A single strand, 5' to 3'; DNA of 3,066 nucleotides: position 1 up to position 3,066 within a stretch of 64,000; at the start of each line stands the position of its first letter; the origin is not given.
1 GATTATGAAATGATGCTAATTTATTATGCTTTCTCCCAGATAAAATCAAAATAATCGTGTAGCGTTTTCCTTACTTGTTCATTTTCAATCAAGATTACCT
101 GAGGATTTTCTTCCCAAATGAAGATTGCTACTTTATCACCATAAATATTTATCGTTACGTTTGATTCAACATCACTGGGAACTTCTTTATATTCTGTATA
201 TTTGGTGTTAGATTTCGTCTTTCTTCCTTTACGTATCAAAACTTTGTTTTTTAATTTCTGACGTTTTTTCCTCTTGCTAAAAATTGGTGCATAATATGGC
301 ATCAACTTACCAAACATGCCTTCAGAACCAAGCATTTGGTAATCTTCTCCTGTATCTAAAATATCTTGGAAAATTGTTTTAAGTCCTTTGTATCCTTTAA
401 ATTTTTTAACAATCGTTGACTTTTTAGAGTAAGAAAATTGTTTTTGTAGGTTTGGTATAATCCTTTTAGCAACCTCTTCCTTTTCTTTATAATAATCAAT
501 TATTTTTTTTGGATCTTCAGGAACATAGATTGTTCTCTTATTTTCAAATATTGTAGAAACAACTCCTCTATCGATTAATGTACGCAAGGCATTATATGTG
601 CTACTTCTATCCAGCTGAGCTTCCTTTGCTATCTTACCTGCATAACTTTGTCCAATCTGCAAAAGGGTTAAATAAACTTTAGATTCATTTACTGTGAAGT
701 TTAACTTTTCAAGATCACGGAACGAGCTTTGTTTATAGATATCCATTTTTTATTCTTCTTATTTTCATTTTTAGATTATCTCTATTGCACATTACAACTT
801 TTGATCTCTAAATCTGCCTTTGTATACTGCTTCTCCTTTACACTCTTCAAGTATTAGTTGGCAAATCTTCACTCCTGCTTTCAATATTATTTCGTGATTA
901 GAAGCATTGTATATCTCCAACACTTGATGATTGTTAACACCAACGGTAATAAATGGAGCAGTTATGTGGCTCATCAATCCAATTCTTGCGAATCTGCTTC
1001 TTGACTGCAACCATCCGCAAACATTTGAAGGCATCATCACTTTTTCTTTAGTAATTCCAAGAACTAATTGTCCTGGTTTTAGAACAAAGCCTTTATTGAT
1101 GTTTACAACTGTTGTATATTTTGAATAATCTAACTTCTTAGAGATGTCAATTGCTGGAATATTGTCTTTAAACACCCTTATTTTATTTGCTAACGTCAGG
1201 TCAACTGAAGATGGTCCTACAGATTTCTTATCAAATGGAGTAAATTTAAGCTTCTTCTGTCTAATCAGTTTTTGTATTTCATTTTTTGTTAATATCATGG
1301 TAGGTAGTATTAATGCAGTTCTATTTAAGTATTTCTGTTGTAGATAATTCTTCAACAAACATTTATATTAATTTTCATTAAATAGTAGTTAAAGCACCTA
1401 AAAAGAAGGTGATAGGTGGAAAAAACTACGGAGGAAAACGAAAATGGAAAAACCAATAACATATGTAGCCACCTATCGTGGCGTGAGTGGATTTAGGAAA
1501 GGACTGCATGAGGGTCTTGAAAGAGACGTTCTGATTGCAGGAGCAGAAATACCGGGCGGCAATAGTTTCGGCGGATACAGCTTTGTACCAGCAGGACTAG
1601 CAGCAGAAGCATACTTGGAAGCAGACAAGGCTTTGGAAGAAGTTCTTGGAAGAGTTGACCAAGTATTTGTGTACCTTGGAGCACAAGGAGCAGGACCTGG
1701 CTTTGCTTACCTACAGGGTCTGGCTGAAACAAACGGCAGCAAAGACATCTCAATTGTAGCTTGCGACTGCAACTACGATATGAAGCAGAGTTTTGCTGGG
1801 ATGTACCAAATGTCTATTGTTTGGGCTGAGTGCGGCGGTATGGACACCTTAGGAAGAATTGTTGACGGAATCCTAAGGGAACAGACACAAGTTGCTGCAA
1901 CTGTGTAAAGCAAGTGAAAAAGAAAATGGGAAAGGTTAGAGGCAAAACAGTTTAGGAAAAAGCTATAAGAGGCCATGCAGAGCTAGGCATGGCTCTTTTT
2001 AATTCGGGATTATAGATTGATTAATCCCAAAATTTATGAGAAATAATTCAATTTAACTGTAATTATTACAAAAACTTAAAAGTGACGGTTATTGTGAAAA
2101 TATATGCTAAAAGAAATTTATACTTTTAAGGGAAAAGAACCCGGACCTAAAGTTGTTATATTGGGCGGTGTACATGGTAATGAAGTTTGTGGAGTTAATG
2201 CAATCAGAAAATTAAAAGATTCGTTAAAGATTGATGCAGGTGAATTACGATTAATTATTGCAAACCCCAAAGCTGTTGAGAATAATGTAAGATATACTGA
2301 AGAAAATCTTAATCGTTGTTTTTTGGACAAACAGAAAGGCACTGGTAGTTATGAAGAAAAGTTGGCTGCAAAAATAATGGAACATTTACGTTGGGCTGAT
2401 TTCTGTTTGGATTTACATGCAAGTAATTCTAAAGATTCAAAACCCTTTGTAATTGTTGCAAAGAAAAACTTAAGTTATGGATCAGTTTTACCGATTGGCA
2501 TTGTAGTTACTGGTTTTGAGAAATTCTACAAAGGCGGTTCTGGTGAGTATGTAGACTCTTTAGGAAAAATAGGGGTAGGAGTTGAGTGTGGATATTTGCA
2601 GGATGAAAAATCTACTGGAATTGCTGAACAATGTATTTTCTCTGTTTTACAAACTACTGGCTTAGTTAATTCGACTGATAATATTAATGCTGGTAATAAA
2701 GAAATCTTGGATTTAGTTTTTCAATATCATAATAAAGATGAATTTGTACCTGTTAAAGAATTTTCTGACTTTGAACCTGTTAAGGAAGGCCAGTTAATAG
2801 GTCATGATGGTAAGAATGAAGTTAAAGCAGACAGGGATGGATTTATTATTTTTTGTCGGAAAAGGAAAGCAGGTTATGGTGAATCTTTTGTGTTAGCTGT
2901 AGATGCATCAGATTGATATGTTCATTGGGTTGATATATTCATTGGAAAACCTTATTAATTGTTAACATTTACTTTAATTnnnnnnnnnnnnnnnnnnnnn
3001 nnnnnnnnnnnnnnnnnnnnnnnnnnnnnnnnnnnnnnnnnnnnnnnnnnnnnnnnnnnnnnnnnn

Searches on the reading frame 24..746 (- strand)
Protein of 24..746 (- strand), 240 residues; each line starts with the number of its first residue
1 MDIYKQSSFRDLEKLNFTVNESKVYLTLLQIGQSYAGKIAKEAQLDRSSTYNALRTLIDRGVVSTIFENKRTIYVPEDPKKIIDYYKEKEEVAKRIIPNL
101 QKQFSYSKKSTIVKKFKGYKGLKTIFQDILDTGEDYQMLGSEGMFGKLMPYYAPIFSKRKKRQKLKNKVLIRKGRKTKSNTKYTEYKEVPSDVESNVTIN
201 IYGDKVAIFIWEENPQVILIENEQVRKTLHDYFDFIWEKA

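Call 3: search_protein_families(library=pfam, proteins=[window:24-746:-], max_evalue=0.01)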
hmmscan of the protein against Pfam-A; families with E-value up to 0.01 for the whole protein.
window:24-746:- (240 aa): 2 families
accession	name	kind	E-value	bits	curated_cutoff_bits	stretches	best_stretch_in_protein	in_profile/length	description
PF01978.25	TrmB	-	5.9e-15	55.3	25.6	1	12-79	1-67/68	Sugar-specific transcriptional regulator TrmB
PF09339.16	HTH_IclR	-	0.0012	19.1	22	1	38-64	23-49/52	IclR helix-turn-helix domain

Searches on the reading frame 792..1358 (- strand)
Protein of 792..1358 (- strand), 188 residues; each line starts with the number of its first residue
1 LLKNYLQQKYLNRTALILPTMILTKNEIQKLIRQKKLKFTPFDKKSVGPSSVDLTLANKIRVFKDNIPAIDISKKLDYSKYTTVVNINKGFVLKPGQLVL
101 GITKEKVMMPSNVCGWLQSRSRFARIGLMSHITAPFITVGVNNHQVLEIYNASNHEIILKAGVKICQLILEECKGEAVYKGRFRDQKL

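Call 3: search_protein_families(library=pfam, proteins=[window:792-1358:-], max_evalue=0.01)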
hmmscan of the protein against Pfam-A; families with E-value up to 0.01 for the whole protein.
window:792-1358:- (188 aa): 3 families
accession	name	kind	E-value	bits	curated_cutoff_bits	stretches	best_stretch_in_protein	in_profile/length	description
PF22769.1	DCD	-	4e-42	144.3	27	1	22-172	1-152/153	dCTP deaminase-like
PF06559.16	DCD_N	-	7.6e-07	29.6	21.4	1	22-134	4-119/164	2'-deoxycytidine 5'-triphosphate deaminase (DCD) N-terminal domain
PF00692.24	dUTPase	-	1.6e-05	25.1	22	1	89-175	22-106/129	dUTPase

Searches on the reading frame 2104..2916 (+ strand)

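Call 3: search_protein_families(library=pfam, proteins=[window:2104-2916:+], max_evalue=0.01)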
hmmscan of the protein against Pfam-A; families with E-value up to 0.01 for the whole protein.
window:2104-2916:+ (270 aa): 1 family
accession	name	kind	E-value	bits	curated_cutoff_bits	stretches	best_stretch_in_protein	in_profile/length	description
PF24827.1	AstE_AspA_cat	-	1.2e-21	77.6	25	1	13-164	1-169/192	Succinylglutamate desuccinylase/Aspartoacylase catalytic domain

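Call 14: search_protein_families(library=ncbifam, proteins=[window:2104-2916:+], max_evalue=0.1)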
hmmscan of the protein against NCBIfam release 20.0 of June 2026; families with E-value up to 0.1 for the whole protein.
window:2104-2916:+ (270 aa): 5 families
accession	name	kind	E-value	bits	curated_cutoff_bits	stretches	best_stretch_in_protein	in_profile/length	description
NF002601.0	PRK02259.1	equivalog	8.6e-20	71.1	180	1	16-124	6-125/293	aspartoacylase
NF003706.0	PRK05324.1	subfamily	4.7e-14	52.1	170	1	14-95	49-134/336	succinylglutamate desuccinylase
TIGR03242.1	arg_catab_astE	equivalog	1.9e-09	37.3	305.65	1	13-94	40-125/319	succinylglutamate desuccinylase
TIGR02994.1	ectoine_eutE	equivalog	7.8e-08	31.7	402.7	1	13-116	46-155/325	N(2)-acetyl-L-2,4-diaminobutanoate deacetylase DoeB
NF003644.0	PRK05286.1-1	equivalog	0.039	13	418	1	146-207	67-129/336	quinone-dependent dihydroorotate dehydrogenase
